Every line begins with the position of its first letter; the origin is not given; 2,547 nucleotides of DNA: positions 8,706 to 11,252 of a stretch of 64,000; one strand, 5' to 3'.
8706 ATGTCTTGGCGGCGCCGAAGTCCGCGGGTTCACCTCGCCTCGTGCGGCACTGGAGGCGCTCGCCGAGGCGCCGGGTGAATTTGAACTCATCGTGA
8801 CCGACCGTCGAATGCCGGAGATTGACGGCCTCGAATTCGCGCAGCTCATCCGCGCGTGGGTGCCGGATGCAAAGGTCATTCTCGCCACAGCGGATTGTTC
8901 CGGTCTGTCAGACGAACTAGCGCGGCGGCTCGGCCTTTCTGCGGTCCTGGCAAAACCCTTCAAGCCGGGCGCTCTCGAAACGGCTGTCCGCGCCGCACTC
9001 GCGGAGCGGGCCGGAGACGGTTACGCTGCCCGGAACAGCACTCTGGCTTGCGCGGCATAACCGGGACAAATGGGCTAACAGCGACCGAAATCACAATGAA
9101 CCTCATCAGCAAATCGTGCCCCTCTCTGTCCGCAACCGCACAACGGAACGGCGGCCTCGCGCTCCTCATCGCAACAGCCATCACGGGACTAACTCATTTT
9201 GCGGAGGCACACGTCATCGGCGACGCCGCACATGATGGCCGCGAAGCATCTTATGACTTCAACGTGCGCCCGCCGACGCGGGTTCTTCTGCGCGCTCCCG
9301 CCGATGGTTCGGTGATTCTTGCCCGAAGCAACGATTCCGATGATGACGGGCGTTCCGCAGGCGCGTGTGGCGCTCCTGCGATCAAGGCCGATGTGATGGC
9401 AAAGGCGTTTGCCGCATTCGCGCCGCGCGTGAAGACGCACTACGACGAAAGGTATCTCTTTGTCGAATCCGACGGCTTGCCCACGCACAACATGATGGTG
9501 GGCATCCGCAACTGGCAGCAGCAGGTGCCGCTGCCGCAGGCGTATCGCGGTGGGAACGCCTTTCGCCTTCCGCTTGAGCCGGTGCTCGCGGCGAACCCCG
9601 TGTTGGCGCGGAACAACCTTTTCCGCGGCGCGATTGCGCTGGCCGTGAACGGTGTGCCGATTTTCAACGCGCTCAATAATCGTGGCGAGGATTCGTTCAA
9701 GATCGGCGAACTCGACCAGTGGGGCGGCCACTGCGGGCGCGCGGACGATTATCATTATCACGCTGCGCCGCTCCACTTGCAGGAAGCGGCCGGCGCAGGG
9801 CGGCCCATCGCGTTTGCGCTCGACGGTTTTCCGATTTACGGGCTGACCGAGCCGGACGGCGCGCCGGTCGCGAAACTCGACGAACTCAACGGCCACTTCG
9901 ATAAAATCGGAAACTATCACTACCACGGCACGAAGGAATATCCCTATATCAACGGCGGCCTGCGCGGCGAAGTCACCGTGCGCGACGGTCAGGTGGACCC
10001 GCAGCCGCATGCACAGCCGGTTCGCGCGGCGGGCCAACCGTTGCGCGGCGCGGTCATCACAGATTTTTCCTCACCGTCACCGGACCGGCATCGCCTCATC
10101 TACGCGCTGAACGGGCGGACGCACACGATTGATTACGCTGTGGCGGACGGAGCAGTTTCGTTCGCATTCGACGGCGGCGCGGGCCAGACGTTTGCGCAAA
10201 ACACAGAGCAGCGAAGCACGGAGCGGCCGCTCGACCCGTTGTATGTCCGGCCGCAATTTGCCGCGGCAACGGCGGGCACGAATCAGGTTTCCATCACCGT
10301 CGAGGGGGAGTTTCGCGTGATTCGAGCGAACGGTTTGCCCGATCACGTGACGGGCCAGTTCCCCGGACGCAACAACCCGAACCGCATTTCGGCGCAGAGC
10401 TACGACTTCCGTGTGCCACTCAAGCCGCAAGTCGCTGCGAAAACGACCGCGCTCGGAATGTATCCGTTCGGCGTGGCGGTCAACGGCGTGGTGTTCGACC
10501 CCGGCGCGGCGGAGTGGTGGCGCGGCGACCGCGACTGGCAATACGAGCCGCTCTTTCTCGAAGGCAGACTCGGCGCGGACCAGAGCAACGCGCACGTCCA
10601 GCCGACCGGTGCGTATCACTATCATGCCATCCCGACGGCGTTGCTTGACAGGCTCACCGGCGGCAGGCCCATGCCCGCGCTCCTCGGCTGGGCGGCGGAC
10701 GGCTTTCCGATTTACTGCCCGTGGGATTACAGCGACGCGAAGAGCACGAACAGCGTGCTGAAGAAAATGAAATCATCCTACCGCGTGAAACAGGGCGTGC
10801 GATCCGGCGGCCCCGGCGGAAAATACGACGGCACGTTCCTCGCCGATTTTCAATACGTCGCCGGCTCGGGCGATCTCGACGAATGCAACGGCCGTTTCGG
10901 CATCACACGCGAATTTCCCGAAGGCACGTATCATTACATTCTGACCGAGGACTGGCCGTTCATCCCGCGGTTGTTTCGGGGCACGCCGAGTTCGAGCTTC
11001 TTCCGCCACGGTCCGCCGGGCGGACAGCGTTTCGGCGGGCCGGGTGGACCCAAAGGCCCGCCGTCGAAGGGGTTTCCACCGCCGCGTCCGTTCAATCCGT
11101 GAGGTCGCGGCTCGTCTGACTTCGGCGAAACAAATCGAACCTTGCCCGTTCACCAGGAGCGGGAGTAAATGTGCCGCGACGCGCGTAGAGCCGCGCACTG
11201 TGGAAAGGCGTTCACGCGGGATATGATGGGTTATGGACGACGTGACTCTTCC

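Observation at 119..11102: TCS-flanked accessory locus: duplicated [single-domain RR -> YHYH-motif secreted protein] modules around a di-heme peroxidase fusion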

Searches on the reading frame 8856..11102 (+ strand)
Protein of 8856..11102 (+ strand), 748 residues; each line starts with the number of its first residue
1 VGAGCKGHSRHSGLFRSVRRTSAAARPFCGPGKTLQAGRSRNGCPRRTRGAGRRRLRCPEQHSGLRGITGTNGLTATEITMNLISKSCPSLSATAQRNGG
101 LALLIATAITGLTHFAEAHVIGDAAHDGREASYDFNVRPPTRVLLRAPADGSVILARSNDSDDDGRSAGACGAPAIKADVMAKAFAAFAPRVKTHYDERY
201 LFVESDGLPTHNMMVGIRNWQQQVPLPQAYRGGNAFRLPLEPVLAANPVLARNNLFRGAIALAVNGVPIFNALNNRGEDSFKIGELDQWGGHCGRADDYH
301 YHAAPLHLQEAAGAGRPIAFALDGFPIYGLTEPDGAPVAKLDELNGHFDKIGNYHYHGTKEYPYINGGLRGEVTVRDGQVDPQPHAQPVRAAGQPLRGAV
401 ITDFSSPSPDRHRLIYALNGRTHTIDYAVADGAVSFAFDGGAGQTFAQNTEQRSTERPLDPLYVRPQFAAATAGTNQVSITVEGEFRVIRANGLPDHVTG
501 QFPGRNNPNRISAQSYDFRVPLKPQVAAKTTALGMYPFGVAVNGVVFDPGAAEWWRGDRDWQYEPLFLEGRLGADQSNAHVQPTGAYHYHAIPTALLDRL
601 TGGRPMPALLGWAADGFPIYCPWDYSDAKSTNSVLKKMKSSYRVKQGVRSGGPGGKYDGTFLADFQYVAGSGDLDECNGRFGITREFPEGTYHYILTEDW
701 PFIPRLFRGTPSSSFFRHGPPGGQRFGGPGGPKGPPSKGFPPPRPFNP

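Call 3: search_protein_families(library=pfam, proteins=[window:8856-11102:+], max_evalue=0.01)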
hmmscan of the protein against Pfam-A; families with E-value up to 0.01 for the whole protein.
window:8856-11102:+ (748 aa): 1 family
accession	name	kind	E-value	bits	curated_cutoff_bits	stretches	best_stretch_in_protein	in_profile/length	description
PF14240.11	YHYH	-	2e-82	276.3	25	2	518-709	2-193/193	YHYH protein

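Call 4: search_protein_families(library=ncbifam, proteins=[window:8856-11102:+], max_evalue=0.01)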
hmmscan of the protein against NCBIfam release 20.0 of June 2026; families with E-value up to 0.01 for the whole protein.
window:8856-11102:+ (748 aa): 0 families

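Call 17: search_solved_structures(query=window:9096-11102:+, max_evalue=1, show_alignments=2)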
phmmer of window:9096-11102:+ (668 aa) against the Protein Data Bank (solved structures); distinct sequences matched with E-value up to 1: 0.

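Call 18: find_homologous_proteins(query=window:9096-11102:+, max_evalue=0.00001)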
Query window:9096-11102:+ (668 aa): 5473 proteins with E <= 0.00001 among 8000 candidates; the best 120 are listed.
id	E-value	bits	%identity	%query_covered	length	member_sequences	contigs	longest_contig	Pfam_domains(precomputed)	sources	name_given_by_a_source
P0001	1.1e-138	482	64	51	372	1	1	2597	PF14240.12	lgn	-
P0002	1.9e-138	481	64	52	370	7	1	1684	PF14240.12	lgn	-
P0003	2.1e-137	478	67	49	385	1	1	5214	PF14240.12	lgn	-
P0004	1.0e-124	436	57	51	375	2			PF14240.12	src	-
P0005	5.6e-124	433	73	36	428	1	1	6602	PF14240.12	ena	-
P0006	7.4e-122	426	71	36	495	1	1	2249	PF14240.12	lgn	-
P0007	2.1e-120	421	57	51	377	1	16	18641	PF14240.12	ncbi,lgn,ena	-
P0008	1.4e-118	415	72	36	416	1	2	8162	PF14240.12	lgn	-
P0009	1.0e-117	412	67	40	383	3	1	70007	PF14240.12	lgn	-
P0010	2.2e-117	411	55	55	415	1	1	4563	PF14240.12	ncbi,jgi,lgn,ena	jgi:hypothetical protein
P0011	4.0e-117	411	56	52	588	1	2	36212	PF14240.12,PF01161.26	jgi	jgi:phosphatidylethanolamine-binding protein (PEBP) family uncharacterized protein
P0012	8.3e-117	409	64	41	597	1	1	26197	PF13405.13,PF14240.12,PF03983.19,PF13202.13,PF00036.39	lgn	-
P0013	9.3e-117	409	63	41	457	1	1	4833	PF14240.12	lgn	-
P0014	1.1e-116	409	63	42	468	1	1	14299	PF14240.12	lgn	-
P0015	5.0e-116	407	66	39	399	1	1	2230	PF14240.12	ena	-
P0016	8.3e-116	406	64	41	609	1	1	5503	PF13405.13,PF13499.13,PF14240.12,PF13833.13,PF13202.13,PF00036.39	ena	-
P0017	2.0e-115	405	68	39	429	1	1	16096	PF14240.12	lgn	-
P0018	2.2e-115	405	64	40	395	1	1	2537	PF14240.12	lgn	-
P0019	2.9e-115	404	62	41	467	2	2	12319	PF14240.12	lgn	-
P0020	5.3e-115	404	63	41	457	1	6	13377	PF14240.12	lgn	-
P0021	9.8e-115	403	63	41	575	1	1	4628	PF13405.13,PF13499.13,PF14240.12,PF13833.13,PF13202.13,PF00036.39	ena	-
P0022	1.4e-114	402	56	50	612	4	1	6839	PF14240.12,PF01161.26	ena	-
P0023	2.1e-114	402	53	53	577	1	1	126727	PF14240.12,PF01161.26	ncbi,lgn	-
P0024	2.3e-114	401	62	42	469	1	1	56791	PF14240.12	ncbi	ncbi:MAG: YHYH protein [Blastocatellia bacterium]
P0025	3.4e-114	401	64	39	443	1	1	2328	PF14240.12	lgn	-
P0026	3.7e-114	401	60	43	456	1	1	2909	PF14240.12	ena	-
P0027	4.7e-114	400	54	53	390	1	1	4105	PF14240.12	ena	-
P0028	5.1e-114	400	55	51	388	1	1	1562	PF14240.12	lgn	-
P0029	2.8e-113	398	62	42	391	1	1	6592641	PF14240.12,PF03983.19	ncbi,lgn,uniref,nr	ncbi:YHYH protein [Telmatocola sphagniphila]|uniref:YHYH protein n=1 Tax=Telmatocola sphagniphila Ta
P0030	4.0e-113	397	54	52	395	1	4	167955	PF14240.12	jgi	jgi:hypothetical protein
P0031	5.7e-113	397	55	53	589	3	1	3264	PF14240.12,PF01161.26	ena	-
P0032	7.2e-113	396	56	50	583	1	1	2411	PF14240.12,PF01161.26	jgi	jgi:phosphatidylethanolamine-binding protein (PEBP) family uncharacterized protein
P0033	2.7e-112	395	54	53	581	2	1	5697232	PF14240.12,PF01161.26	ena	-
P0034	3.1e-112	394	54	53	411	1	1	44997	PF14240.12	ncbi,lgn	-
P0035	9.0e-112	393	57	50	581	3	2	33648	PF14240.12,PF01161.26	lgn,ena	-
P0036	2.3e-111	391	55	52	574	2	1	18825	PF14240.12,PF01161.26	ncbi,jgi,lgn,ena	ncbi:MAG: YHYH protein [Limisphaerales bacterium]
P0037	3.8e-111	391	58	44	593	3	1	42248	PF14240.12,PF01161.26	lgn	-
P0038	3.8e-111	391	54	52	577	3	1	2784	PF14240.12,PF01161.26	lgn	-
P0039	4.9e-111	390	54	53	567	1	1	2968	PF14240.12,PF01161.26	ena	-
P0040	6.0e-111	390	55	53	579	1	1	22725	PF14240.12,PF01161.26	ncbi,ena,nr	ncbi:MAG: YHYH protein [Proteobacteria bacterium]|nr:YHYH protein [Pseudomonadota bacterium]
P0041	7.7e-111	390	62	41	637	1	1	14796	PF14240.12,PF01161.26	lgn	-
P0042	8.9e-111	390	64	41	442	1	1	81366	PF14240.12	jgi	-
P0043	1.3e-110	389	53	52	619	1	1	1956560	PF14240.12,PF01161.26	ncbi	-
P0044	1.7e-110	389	55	50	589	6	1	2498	PF14240.12,PF01161.26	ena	-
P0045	1.7e-110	389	57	50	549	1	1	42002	PF14240.12,PF01161.26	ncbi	-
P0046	1.8e-110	388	55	51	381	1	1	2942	PF14240.12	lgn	-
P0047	2.9e-110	388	53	50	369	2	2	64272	PF14240.12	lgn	-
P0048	4.4e-110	387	60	42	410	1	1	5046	PF14240.12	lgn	-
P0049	5.4e-110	387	54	53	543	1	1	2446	PF14240.12,PF01161.26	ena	-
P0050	5.6e-110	387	64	38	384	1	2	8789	PF13405.13,PF14240.12,PF13202.13,PF00036.39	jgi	jgi:hypothetical protein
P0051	8.3e-110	386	54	51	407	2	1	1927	PF14240.12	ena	-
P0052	8.4e-110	386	55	51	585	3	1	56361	PF14240.12,PF01161.26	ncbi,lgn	-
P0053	1.2e-109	386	54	52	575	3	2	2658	PF14240.12,PF01161.26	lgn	-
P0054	1.4e-109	386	55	49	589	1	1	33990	PF14240.12,PF01161.26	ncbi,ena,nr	ncbi:MAG TPA: YHYH protein [Roseimicrobium sp.]|nr:YHYH protein [Roseimicrobium sp.]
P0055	2.5e-109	385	52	56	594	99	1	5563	PF14240.12,PF01161.26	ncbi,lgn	-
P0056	2.5e-109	385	61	43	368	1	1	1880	PF14240.12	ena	-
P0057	3.0e-109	384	57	50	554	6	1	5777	PF14240.12,PF01161.26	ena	-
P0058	4.6e-109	384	54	51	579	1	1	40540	PF14240.12,PF01161.26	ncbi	-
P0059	5.3e-109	384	55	50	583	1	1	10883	PF14240.12,PF01161.26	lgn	-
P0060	5.4e-109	384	52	52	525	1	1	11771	PF13405.13,PF13499.13,PF14240.12,PF13833.13,PF13202.13,PF00036.39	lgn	-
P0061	6.7e-109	383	55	52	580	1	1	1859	PF14240.12,PF01161.26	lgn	-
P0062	8.7e-109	383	62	41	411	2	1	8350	PF14240.12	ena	-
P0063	1.1e-108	383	61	41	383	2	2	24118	PF14240.12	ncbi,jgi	jgi:hypothetical protein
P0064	1.2e-108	383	61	41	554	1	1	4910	PF14240.12,PF01161.26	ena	-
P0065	1.2e-108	383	58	50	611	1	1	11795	PF13405.13,PF14240.12,PF13202.13,PF00036.39,PF01161.26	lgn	-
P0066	1.3e-108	382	59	44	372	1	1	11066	PF14240.12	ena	-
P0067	1.3e-108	382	62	41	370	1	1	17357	PF14240.12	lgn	-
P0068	1.4e-108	382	55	45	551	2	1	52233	PF14240.12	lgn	-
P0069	1.6e-108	382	54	50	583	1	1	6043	PF14240.12,PF01161.26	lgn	-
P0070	1.6e-108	382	62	40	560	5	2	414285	PF14240.12,PF01161.26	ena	-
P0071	1.6e-108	382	63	38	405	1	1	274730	PF13405.13,PF14240.12,PF13202.13,PF00036.39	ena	-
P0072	1.7e-108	382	62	41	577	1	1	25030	PF14240.12,PF01161.26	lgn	-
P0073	1.7e-108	382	48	63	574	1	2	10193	PF14240.12,PF01161.26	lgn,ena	-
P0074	2.4e-108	381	62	41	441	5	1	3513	PF14240.12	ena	-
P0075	2.6e-108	381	55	51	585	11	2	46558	PF14240.12,PF01161.26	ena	-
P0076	2.8e-108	381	67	37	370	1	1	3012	PF14240.12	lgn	-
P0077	3.1e-108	381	62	41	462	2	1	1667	PF14240.12,PF01161.26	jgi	jgi:phosphatidylethanolamine-binding protein (PEBP) family uncharacterized protein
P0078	3.2e-108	381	51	59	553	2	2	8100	PF14240.12,PF01161.26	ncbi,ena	-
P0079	3.4e-108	381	60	42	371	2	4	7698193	PF14240.12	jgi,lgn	-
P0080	3.7e-108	381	66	36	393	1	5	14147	PF13405.13,PF13499.13,PF14240.12,PF13202.13,PF00036.39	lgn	-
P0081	4.3e-108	381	64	39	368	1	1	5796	PF14240.12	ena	-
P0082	4.3e-108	381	63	37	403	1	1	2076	PF14240.12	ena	-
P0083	4.9e-108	380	51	53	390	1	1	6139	PF14240.12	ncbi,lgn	-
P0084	5.0e-108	380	63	39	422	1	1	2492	PF14240.12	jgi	jgi:hypothetical protein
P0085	7.6e-108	380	51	53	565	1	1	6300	PF14240.12,PF01161.26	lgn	-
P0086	9.4e-108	380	62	41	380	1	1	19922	PF14240.12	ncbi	-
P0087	9.6e-108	380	61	44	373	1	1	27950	PF14240.12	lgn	-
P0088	1.0e-107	379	57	51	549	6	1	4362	PF14240.12,PF01161.26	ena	-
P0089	1.4e-107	379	63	38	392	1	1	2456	PF13405.13,PF14240.12,PF13202.13,PF00036.39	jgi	jgi:hypothetical protein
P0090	1.5e-107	379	61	41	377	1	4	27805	PF14240.12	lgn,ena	-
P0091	1.5e-107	379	60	43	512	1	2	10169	PF14240.12,PF01161.26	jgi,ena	-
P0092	1.6e-107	379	62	40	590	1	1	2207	PF13405.13,PF13499.13,PF14240.12,PF13833.13,PF13202.13,PF00036.39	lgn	-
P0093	1.6e-107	379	53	53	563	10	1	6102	PF14240.12,PF01161.26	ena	-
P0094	1.6e-107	379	63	41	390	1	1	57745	PF14240.12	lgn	-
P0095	1.9e-107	379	51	53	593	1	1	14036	PF14240.12,PF01161.26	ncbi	-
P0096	1.9e-107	379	62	41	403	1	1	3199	PF14240.12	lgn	-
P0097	2.0e-107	378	53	53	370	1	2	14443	PF14240.12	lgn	-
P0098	2.1e-107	378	61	42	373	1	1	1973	PF14240.12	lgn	-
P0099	2.4e-107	378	53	53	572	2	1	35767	PF14240.12,PF01161.26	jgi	jgi:phosphatidylethanolamine-binding protein (PEBP) family uncharacterized protein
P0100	2.8e-107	378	55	51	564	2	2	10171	PF14240.12,PF01161.26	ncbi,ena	-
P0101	2.9e-107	378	61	43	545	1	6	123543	PF14240.12,PF01161.26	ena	-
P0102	3.3e-107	378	63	40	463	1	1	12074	PF14240.12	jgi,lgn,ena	-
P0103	3.3e-107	378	54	53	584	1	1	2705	PF14240.12,PF01161.26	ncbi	-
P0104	3.3e-107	378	63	39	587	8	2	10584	PF14240.12,PF01161.26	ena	-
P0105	3.5e-107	378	54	50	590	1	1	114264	PF14240.12,PF01161.26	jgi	jgi:phosphatidylethanolamine-binding protein (PEBP) family uncharacterized protein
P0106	3.7e-107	378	61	40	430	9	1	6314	PF14240.12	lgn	-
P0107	4.9e-107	377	53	52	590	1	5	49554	PF14240.12,PF01161.26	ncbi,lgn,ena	-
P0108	5.2e-107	377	61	39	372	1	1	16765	PF14240.12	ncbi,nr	ncbi:MAG TPA: YHYH protein [Anaerolineae bacterium]|nr:YHYH protein [Anaerolineae bacterium]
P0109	5.7e-107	377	61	40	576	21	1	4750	PF14240.12,PF01161.26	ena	-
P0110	6.0e-107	377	54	50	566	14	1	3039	PF14240.12,PF01161.26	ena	-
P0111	6.5e-107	377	61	40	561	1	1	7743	PF14240.12,PF01161.26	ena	-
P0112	7.4e-107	377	63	39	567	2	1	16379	PF14240.12,PF01161.26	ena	-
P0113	8.6e-107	376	63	38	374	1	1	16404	PF13405.13,PF13499.13,PF14240.12,PF13202.13,PF00036.39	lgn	-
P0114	8.7e-107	376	61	41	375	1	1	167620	PF14240.12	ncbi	ncbi:MAG: hypothetical protein Aurels2KO_47240 [Aureliella sp.]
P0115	9.0e-107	376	54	51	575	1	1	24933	PF14240.12,PF01161.26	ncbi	-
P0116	9.1e-107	376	61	40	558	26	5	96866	PF14240.12,PF01161.26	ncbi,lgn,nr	ncbi:MAG: YHYH protein [Planctomycetales bacterium]|nr:YHYH protein [Planctomycetales bacterium]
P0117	9.4e-107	376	54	50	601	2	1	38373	PF14240.12,PF01161.26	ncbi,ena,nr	ncbi:hypothetical protein LBMAG56_11250 [Verrucomicrobiota bacterium]|nr:hypothetical protein LBMAG5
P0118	1.0e-106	376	53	54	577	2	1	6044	PF14240.12,PF01161.26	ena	-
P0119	1.0e-106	376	62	41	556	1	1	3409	PF14240.12,PF01161.26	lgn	-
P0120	1.0e-106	376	52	54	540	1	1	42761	PF14240.12,PF01161.26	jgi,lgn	-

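Call 20: find_encoding_contigs(protein=P0009, flank=8000, max_places=4)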
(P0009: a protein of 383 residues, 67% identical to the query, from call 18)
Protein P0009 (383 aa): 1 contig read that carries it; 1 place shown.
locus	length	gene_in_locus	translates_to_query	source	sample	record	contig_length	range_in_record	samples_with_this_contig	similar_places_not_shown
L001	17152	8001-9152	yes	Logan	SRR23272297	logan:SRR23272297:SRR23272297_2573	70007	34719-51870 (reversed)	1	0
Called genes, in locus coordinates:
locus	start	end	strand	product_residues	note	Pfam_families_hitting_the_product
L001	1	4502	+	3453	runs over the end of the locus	PF00082:Peptidase_S8, PF01839:FG-GAP (faint), PF13620:CarboxypepD_reg (faint), PF17210:SdrD_B (faint), PF13517:FG-GAP_3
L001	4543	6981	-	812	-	PF00593:TonB_dep_Rec_b-barrel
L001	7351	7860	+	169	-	PF07609:DUF1572, PF04978:MST, PF12867:DinB_2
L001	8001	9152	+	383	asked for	PF14240:YHYH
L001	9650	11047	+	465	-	PF14240:YHYH, PF00036:EF-hand_1 (faint), PF00404:Dockerin_1 (faint), PF13499:EF-hand_7 (faint)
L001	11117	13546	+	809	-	PF00884:Sulfatase, PF16347:SGSH_C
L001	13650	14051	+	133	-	-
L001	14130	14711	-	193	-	-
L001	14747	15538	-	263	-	-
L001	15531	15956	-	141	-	PF06983:3-dmu-9_3-mt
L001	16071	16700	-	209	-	-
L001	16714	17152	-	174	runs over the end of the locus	-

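Call 21: find_encoding_contigs(protein=P0019, flank=8000, max_places=4)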
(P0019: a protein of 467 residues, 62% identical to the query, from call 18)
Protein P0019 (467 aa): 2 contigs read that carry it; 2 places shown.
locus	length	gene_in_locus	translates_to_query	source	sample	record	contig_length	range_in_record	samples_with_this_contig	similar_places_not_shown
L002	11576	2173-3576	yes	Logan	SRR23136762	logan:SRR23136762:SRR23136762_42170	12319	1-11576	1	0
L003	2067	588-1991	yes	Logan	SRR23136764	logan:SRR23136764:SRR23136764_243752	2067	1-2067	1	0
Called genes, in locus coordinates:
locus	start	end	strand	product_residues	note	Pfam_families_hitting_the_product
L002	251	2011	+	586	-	PF00069:Pkinase, PF03109:ABC1 (faint), PF07714:PK_Tyr_Ser-Thr, PF01636:APH (faint)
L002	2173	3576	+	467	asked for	PF14240:YHYH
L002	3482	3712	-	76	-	-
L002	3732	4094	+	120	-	PF16697:Yop-YscD_cpl, PF00498:FHA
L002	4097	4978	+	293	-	PF12706:Lactamase_B_2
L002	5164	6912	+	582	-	PF00069:Pkinase, PF01636:APH (faint), PF07714:PK_Tyr_Ser-Thr, PF03109:ABC1 (weak)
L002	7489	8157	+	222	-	PF02085:Cytochrom_CIII (faint), PF14522:Cytochrome_C7 (weak), PF14537:Cytochrom_c3_2 (faint), PF22113:Mtrc-MtrF_II-IV_dom (faint), PF02335:Cytochrom_C552, PF14522:Cytochrome_C7 (weak)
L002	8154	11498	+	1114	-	PF13237:Fer4_10 (faint), PF12838:Fer4_7 (weak), PF13247:Fer4_11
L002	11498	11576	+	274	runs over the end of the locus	?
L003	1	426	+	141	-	?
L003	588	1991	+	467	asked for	PF14240:YHYH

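Call 22: find_encoding_contigs(protein=P0005, flank=8000, max_places=4)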
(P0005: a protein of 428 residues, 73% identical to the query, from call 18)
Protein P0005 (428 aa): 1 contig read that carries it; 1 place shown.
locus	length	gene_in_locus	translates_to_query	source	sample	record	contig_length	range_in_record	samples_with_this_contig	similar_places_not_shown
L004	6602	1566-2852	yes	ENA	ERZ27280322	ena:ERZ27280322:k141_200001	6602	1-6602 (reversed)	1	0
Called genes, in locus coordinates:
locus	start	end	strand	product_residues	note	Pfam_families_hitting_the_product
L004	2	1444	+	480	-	?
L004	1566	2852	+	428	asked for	PF14240:YHYH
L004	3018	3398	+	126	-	PF16697:Yop-YscD_cpl, PF00498:FHA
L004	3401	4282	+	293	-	PF12706:Lactamase_B_2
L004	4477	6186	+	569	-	PF00069:Pkinase, PF01636:APH (faint), PF03109:ABC1 (faint), PF07714:PK_Tyr_Ser-Thr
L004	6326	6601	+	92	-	?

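Call 67: find_encoding_contigs(protein=P0033, flank=8000, max_places=3)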
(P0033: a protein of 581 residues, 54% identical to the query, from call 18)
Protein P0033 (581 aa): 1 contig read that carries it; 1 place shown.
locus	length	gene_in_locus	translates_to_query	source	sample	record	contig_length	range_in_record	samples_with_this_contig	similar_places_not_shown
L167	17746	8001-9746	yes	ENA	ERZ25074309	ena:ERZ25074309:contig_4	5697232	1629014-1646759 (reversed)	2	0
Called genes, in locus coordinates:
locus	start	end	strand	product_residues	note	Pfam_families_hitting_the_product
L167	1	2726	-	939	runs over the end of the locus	PF00036:EF-hand_1 (faint), PF13202:EF-hand_5 (faint), PF13405:EF-hand_6 (faint), PF13499:EF-hand_7, PF07635:PSCyt1, PF07583:PSCyt2, PF07587:PSD1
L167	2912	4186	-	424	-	PF05448:AXE1, PF01738:DLH, PF12697:Abhydrolase_6 (weak), PF00326:Peptidase_S9 (weak)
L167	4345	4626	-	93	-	-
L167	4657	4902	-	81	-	-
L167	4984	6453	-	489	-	PF00672:HAMP, PF00512:HisKA, PF02518:HATPase_c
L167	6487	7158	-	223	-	PF00072:Response_reg, PF00486:Trans_reg_C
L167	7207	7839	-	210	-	-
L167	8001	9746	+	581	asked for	PF14240:YHYH, PF01161:PBP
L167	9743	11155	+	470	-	PF00884:Sulfatase, PF01663:Phosphodiest (weak), PF16347:SGSH_C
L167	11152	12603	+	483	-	PF00149:Metallophos (weak)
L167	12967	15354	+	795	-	PF07635:PSCyt1, PF07626:PSD3, PF07637:PSD5, PF07631:PSD4, PF07627:PSCyt3, PF07624:PSD2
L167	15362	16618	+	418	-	PF07586:HXXSHH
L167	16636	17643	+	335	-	PF02129:Peptidase_S15, PF05448:AXE1, PF01738:DLH (weak), PF00561:Abhydrolase_1, PF12146:Hydrolase_4, PF12697:Abhydrolase_6 (weak), PF00326:Peptidase_S9, PF07859:Abhydrolase_3 (weak), +3 more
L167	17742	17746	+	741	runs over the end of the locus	PF00036:EF-hand_1 (faint), PF13202:EF-hand_5 (faint), PF13405:EF-hand_6 (faint), PF13499:EF-hand_7 (faint), PF00578:AhpC-TSA, PF08534:Redoxin, PF03712:Cu2_monoox_C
